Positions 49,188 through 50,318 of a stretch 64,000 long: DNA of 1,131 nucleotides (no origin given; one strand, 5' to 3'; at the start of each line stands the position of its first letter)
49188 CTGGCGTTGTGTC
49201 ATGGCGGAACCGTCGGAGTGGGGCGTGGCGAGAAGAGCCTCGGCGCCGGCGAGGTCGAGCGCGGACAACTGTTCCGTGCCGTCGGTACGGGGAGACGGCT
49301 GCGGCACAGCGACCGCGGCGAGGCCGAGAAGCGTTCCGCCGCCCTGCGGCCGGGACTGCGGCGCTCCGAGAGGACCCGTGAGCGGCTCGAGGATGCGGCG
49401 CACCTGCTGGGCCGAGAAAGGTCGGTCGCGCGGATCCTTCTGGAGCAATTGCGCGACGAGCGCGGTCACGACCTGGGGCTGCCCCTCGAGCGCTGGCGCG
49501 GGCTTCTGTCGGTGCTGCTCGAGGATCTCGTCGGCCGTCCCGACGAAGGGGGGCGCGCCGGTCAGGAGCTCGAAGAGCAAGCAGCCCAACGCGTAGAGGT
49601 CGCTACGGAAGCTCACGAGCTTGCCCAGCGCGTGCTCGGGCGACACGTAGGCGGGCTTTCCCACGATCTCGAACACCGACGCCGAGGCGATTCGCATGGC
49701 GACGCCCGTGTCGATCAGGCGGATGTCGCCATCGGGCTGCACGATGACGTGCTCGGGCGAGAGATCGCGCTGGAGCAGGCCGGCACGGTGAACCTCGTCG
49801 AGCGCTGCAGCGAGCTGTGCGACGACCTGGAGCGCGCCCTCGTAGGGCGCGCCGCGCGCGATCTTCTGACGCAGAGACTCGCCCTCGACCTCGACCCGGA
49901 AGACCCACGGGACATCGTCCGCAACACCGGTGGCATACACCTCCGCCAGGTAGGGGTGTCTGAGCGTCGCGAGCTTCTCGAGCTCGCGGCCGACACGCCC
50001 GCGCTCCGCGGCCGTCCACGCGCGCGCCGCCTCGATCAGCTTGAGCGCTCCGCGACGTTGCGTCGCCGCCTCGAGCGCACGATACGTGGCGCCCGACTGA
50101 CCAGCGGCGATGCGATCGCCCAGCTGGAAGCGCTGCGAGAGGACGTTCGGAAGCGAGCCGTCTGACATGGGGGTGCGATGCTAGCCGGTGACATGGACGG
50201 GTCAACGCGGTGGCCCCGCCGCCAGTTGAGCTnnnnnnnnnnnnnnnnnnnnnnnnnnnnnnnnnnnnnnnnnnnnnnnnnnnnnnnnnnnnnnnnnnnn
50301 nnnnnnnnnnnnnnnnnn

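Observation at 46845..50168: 1107-aa transmembrane pseudokinase-like protein with nucleoporin-style FG repeats and three in-frame tandem-repeat arrays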

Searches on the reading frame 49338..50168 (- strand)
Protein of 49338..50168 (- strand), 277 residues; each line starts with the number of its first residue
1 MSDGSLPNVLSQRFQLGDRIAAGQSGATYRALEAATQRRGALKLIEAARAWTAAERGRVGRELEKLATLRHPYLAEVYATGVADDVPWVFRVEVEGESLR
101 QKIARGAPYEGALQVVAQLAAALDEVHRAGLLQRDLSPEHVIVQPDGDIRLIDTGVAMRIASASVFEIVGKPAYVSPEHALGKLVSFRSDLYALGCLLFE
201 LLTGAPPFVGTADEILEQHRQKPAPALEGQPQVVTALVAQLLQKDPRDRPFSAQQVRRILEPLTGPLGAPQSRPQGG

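Call 20: search_solved_structures(query=window:49338-50168:-, show_alignments=2, max_evalue=1e-10)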
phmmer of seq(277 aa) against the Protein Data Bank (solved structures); distinct sequences matched with E-value up to 1e-10: 702 (the best 60 are shown).
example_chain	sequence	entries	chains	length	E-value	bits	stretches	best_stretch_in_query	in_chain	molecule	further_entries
3f61_A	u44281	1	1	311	1.4e-35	126.1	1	6-260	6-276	Serine/threonine-protein kinase pknB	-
3orm_A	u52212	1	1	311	1.6e-35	125.9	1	6-260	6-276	Serine/threonine protein kinase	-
3f69_A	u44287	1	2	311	4e-35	124.6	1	6-260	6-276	Serine/threonine-protein kinase pknB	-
3ori_A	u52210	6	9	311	9.9e-35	123.3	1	6-260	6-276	Serine/threonine protein kinase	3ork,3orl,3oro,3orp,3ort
1mru_A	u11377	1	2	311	1e-34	123.3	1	6-260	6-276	Probable serine/threonine-protein kinase pknB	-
5u94_A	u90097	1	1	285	1.1e-34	123.2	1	5-258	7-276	Serine/threonine-protein kinase PknB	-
1o6y_A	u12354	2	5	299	1.3e-34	122.9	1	5-258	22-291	SERINE/THREONINE-PROTEIN KINASE PKNB | Probable serine/threonine-protein kinase pknB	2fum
6i2p_A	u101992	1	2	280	1.4e-34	122.8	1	6-258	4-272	Serine/threonine-protein kinase PknB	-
6b2p_A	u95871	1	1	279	1.5e-34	122.7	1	6-258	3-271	Serine/threonine-protein kinase PknB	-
2h34_A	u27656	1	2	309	1.3e-27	100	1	16-251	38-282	Serine/threonine-protein kinase pknE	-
7naa_A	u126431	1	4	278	1.8e-26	96.2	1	16-250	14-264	Non-specific serine/threonine protein kinase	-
9ruk_A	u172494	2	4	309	8.6e-26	94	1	10-235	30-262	Serine/threonine-protein kinase StkP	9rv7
9ru3_A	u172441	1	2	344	1.2e-25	93.5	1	10-235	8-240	Serine/threonine-protein kinase StkP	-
9ruj_A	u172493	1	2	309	1.4e-25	93.3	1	10-235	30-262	Serine/threonine-protein kinase StkP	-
9tmq_A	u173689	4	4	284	9.3e-25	90.6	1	9-249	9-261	Serine/threonine-protein kinase PknA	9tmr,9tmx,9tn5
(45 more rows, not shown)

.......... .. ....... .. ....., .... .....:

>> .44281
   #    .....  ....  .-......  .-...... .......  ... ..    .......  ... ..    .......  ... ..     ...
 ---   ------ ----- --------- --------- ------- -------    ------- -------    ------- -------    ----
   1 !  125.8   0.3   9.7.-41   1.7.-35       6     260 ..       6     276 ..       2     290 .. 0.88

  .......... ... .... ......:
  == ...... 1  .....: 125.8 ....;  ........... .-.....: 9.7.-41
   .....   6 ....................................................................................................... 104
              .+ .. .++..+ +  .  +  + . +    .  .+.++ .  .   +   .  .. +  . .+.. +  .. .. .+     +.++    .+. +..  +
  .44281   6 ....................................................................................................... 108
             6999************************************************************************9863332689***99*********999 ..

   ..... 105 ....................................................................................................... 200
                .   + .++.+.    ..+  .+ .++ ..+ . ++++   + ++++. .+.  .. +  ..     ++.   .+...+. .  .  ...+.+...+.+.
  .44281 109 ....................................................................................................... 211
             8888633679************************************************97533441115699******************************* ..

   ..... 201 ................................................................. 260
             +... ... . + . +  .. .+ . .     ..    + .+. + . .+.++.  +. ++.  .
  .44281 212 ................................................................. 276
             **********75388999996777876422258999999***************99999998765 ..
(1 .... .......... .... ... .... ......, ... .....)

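Call 69: search_protein_representatives(protein=window:49344-50168:-)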
Query: 275 residues. Proteins with E-value up to 0.001 (for the whole library): 909621; up to 1e-10: 558139; up to 1e-30: 5514. The best 150 are listed.
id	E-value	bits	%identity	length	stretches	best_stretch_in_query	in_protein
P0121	2.0e-172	587.7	100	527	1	1-275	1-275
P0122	3.0e-133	459.3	82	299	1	17-275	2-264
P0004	2.2e-117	407.3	71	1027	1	1-275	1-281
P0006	3.7e-103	360.7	63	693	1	4-267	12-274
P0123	1.6e-97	342.3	32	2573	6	14-263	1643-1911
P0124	2.4e-89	315.4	28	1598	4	3-224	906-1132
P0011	2.2e-87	309.0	59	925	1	5-266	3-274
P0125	1.2e-82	293.5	54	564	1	5-274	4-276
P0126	1.3e-82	293.4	28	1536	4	13-248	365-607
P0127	4.7e-82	291.5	30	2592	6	12-262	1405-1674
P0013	1.1e-80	287.1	60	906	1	6-264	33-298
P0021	1.6e-80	286.5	57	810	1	4-274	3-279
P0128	1.2e-74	267.2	32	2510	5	12-263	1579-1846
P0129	3.1e-74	265.9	56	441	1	6-263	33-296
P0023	3.9e-74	265.6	57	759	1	12-264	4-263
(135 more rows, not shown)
